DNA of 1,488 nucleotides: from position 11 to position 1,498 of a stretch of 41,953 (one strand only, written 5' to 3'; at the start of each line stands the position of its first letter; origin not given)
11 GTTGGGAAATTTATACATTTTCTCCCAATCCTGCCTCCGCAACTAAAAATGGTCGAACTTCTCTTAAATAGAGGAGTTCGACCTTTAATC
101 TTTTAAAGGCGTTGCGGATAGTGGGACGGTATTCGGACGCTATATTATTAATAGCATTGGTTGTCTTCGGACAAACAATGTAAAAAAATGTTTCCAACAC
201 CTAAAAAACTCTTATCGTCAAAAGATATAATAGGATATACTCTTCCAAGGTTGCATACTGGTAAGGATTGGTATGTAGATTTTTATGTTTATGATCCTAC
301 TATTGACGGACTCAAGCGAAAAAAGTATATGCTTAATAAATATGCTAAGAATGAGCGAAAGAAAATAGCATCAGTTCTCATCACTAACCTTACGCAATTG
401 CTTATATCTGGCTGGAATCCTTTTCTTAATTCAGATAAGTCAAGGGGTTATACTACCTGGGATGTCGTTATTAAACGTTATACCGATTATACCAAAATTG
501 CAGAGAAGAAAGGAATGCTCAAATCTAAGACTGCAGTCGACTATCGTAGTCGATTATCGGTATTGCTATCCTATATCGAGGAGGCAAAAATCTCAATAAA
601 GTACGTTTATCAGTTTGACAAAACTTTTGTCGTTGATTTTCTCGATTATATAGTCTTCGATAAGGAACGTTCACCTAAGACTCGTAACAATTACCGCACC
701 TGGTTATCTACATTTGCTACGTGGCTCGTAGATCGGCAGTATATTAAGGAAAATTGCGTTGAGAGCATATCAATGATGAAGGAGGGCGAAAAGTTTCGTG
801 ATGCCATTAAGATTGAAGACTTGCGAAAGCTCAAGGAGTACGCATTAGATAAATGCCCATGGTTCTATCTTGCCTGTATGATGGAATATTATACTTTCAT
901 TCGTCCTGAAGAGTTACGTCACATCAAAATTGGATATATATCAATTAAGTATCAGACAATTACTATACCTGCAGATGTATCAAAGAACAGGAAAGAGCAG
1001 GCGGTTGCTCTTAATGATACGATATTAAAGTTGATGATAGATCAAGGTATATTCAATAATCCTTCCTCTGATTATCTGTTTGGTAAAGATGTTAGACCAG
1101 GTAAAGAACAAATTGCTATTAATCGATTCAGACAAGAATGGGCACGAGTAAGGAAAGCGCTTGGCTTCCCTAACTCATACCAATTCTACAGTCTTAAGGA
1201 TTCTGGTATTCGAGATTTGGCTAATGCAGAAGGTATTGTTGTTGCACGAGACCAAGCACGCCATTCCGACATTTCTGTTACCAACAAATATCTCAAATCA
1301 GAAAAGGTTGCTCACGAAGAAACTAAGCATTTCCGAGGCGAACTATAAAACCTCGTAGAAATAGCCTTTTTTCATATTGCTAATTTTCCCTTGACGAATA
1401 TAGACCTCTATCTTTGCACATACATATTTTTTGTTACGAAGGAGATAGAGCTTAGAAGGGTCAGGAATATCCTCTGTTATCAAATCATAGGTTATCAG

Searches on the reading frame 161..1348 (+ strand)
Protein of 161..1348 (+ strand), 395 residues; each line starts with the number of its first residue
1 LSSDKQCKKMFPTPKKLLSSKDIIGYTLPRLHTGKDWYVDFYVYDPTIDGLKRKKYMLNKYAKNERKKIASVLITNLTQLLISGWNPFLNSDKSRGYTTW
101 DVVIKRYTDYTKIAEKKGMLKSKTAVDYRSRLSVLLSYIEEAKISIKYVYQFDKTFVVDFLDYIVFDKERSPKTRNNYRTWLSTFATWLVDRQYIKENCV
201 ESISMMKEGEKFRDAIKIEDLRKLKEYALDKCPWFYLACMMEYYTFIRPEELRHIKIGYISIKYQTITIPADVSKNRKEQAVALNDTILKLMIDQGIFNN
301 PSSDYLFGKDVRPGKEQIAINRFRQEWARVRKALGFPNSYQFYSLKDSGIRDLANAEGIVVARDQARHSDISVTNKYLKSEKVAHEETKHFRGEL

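Call 49: search_protein_families(library=pfam, proteins=[window:161-1348:+], max_evalue=0.001)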
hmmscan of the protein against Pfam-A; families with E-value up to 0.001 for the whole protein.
window:161-1348:+ (395 aa): 3 families
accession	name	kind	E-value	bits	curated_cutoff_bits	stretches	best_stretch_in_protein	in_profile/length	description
PF00589.27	Phage_integrase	-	2.3e-12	47.5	27.1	1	236-381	25-169/172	Phage integrase family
PF02899.23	Phage_int_SAM_1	-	1.2e-05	25.9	22.3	0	158-192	2-36/83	Phage integrase, N-terminal SAM-like domain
PF13102.12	Phage_int_SAM_5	-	0.00046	20.9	22.3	1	112-200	9-93/98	Phage integrase SAM-like domain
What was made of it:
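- The phage is temperate, with an integrase at 161..1348 (call 49).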
